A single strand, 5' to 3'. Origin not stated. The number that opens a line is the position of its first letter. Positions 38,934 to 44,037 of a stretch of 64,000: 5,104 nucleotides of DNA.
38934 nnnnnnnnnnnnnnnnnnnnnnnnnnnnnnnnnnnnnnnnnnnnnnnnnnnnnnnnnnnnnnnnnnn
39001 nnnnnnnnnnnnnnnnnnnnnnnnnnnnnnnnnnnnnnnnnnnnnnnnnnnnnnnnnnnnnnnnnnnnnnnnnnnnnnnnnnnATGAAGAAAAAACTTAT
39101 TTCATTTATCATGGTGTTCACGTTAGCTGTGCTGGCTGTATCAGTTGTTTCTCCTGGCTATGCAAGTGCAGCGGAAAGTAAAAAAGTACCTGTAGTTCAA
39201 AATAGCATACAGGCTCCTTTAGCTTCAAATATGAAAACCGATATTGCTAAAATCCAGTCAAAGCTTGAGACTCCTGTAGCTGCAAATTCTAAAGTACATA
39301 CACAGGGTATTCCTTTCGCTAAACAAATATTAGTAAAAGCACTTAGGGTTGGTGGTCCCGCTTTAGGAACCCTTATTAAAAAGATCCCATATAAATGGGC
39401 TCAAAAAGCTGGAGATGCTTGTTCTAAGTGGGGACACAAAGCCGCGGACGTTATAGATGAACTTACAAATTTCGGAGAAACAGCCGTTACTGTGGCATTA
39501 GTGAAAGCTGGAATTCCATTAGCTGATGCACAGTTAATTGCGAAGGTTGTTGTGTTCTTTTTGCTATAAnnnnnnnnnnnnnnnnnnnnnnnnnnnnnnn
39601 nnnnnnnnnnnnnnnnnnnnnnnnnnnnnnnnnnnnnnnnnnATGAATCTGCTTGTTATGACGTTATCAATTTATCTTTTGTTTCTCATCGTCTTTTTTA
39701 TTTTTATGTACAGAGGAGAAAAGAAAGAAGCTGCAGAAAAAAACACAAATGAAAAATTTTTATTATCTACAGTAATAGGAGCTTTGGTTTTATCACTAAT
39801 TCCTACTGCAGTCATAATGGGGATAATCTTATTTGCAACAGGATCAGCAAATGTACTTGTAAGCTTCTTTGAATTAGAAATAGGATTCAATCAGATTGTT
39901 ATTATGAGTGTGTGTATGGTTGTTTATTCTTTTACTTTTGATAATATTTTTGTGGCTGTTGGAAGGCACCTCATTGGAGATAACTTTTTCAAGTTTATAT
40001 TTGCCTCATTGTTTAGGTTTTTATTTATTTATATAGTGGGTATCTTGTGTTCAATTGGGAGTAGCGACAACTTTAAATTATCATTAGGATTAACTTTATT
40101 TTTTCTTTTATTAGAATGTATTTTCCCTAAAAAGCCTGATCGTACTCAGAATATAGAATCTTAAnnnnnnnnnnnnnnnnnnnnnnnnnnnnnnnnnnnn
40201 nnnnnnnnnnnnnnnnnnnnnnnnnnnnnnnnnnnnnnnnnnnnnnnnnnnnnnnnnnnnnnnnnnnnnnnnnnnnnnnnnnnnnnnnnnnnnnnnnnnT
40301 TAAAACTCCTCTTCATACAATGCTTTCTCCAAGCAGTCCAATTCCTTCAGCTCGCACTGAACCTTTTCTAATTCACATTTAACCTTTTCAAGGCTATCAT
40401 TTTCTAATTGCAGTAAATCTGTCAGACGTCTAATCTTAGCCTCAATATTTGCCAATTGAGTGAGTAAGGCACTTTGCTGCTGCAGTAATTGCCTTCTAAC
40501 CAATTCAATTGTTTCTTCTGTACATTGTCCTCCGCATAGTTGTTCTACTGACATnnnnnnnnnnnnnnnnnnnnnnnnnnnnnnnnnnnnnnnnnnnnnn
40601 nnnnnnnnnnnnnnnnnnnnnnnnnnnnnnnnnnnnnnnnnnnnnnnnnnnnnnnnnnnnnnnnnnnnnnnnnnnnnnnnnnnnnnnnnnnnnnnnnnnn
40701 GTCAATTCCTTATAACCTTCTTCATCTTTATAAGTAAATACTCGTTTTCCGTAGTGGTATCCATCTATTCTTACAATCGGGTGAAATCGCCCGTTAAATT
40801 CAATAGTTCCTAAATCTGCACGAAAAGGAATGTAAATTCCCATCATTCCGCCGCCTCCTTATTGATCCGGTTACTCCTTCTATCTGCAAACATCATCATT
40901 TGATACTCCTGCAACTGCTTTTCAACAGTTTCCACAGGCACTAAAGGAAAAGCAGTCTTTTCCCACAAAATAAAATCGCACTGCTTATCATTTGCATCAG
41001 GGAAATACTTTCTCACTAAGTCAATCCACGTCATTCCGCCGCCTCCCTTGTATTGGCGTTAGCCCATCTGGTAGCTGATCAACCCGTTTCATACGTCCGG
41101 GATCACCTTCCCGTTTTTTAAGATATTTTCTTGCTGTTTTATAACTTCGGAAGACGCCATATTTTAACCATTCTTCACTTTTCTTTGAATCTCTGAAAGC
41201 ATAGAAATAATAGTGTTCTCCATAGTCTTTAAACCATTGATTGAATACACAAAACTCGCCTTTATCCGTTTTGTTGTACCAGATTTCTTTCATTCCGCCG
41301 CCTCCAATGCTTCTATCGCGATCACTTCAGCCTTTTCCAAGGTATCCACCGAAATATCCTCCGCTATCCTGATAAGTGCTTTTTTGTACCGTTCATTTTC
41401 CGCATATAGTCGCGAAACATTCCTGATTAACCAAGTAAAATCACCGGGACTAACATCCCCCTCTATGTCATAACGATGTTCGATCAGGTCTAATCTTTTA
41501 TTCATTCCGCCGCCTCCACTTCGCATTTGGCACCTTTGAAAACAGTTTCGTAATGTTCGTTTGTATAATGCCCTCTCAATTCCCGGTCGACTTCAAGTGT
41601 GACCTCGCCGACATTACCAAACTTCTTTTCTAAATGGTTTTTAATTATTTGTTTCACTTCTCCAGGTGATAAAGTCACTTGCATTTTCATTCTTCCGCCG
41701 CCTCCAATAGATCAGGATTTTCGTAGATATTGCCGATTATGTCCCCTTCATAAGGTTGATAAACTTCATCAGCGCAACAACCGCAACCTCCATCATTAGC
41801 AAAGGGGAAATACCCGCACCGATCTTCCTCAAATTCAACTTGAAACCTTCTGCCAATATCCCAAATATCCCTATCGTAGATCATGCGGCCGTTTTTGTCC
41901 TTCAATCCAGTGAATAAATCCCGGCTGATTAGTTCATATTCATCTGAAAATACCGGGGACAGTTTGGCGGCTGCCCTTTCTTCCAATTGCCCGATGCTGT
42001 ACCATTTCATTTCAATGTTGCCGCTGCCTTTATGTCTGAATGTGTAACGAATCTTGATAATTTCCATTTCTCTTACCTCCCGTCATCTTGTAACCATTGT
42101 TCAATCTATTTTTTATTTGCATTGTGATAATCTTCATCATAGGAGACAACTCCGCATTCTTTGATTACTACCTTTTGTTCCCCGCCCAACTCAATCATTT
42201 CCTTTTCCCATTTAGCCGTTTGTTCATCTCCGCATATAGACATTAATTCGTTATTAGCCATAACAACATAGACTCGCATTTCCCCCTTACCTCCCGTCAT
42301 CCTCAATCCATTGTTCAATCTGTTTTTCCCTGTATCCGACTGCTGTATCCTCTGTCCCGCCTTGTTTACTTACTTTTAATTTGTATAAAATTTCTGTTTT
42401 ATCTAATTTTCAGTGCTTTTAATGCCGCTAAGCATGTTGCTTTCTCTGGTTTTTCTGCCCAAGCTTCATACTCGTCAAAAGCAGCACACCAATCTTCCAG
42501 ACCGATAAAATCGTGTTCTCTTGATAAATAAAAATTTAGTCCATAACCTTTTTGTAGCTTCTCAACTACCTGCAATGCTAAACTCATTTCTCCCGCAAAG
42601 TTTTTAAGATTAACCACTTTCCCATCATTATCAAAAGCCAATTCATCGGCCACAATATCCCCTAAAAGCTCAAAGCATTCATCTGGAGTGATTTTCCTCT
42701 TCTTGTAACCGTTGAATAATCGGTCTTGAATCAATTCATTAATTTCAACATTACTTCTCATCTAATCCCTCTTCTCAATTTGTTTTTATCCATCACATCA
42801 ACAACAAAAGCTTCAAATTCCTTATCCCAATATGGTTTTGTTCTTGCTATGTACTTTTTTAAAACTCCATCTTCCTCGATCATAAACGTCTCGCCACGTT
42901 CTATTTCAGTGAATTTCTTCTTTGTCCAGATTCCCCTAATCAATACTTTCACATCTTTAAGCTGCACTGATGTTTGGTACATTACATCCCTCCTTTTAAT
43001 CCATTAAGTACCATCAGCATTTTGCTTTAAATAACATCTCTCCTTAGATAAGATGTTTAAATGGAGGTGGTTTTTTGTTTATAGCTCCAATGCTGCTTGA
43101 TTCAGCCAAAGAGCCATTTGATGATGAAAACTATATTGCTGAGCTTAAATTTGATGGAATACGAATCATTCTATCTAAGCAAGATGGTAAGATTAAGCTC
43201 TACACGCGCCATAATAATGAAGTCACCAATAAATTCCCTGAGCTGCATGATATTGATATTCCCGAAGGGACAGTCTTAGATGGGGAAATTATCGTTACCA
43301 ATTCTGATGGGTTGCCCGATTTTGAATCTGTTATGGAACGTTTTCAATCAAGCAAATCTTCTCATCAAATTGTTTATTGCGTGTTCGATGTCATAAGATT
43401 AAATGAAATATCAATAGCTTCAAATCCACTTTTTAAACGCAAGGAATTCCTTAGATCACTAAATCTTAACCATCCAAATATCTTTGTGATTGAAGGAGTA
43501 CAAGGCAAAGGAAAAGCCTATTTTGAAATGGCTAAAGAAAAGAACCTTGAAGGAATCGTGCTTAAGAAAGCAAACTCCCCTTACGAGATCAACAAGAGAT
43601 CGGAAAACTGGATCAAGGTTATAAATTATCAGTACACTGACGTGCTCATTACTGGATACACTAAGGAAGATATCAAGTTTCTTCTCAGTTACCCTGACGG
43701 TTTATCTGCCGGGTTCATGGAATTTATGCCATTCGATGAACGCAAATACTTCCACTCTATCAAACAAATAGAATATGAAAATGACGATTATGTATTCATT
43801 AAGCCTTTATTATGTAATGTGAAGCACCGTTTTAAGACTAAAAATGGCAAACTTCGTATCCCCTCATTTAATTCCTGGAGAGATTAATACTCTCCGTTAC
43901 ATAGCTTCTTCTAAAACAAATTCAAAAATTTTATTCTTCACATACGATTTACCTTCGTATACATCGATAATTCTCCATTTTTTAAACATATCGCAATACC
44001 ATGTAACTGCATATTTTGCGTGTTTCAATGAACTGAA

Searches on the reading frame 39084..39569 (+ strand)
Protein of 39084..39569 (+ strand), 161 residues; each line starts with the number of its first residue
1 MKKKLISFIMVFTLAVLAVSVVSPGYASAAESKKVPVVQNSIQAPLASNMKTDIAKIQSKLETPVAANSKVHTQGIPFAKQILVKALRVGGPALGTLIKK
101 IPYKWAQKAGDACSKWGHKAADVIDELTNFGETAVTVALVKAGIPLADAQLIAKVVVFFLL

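Call 3: search_protein_families(library=pfam, proteins=[window:39084-39569:+], max_evalue=0.1)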
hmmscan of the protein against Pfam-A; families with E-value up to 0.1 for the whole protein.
window:39084-39569:+ (161 aa): 1 family
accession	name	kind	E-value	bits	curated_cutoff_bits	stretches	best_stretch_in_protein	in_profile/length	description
PF04956.18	TrbC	-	0.012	16.3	27.9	0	105-146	29-68/98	TrbC/VIRB2 pilin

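Call 4: search_protein_families(library=ncbifam, proteins=[window:39084-39569:+], max_evalue=0.1)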
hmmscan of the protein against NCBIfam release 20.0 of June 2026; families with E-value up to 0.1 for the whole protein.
window:39084-39569:+ (161 aa): 0 families

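Call 50: search_protein_families(library=phrogs, proteins=[window:39084-39569:+], max_evalue=0.0001)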
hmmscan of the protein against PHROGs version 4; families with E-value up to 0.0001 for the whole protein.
window:39084-39569:+ (161 aa): 0 families

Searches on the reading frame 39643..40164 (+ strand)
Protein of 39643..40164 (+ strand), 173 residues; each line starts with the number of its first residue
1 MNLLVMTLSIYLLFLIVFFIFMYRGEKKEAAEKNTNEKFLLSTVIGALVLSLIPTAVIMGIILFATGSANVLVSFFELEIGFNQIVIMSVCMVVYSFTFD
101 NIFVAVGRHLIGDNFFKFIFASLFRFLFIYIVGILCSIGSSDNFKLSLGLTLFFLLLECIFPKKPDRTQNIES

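Call 3: search_protein_families(library=pfam, proteins=[window:39643-40164:+], max_evalue=0.1)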
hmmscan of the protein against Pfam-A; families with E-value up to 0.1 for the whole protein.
window:39643-40164:+ (173 aa): 0 families

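Call 4: search_protein_families(library=ncbifam, proteins=[window:39643-40164:+], max_evalue=0.1)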
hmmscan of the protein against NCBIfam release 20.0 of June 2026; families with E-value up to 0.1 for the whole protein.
window:39643-40164:+ (173 aa): 1 family
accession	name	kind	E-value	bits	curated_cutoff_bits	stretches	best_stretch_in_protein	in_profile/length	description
NF008649.0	PRK11644.1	equivalog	0.023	13.5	408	1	14-157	91-214/499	signal transduction histidine-protein kinase/phosphatase UhpB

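Call 50: search_protein_families(library=phrogs, proteins=[window:39643-40164:+], max_evalue=0.0001)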
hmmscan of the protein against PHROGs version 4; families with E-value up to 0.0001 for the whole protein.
window:39643-40164:+ (173 aa): 0 families

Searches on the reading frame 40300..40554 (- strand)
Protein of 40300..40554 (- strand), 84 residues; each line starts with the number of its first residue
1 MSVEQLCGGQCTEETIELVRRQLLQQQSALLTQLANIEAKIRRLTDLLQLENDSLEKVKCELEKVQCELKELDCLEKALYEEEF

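Call 3: search_protein_families(library=pfam, proteins=[window:40300-40554:-], max_evalue=0.1)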
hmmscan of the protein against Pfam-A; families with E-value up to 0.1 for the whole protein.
window:40300-40554:- (84 aa): 2 families
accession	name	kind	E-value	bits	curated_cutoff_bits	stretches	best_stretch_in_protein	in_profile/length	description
PF23921.1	DUF7260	-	0.0054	16.6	27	1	26-73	113-160/242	Domain of unknown function (DUF7260)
PF10372.14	CdaS_N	-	0.045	14.3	27.2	0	13-46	22-55/69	Diadenylate cyclase CdaS, N-terminal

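Call 50: search_protein_families(library=phrogs, proteins=[window:40300-40554:-], max_evalue=0.0001)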
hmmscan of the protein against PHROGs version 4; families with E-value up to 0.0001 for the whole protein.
window:40300-40554:- (84 aa): 0 families

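Call 52: search_dna_similar(query=window:40300-40554:-, collection=phages, mode=protein, max_rows=25, max_evalue=0.001)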
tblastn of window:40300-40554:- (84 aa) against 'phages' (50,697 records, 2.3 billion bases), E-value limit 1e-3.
No match.

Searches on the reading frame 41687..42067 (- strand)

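Call 50: search_protein_families(library=phrogs, proteins=[window:41687-42067:-], max_evalue=0.0001)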
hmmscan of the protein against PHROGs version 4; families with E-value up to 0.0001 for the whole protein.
window:41687-42067:- (126 aa): 2 families
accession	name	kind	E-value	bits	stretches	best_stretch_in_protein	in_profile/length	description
phrog_98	-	unknown function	2.6e-15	57.5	1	51-125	76-154/208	-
phrog_8684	-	unknown function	5.8e-08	33.9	0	104-124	143-163/164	-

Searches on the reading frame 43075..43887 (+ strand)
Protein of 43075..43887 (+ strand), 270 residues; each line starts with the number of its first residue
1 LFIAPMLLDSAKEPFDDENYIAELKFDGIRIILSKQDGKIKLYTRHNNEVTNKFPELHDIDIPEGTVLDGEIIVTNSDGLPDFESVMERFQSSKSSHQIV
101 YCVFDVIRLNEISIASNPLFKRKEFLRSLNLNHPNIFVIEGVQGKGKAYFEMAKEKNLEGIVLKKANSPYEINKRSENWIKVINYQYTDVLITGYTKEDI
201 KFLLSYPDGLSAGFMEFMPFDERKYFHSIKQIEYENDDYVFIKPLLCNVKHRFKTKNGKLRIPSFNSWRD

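Call 50: search_protein_families(library=phrogs, proteins=[window:43075-43887:+], max_evalue=0.0001)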
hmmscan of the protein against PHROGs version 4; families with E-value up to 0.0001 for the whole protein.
window:43075-43887:+ (270 aa): 1 family
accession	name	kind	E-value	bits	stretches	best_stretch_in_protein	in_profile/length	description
phrog_114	-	DNA, RNA and nucleotide metabolism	4.8e-41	142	1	4-270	222-499/634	ATP-dependent DNA ligase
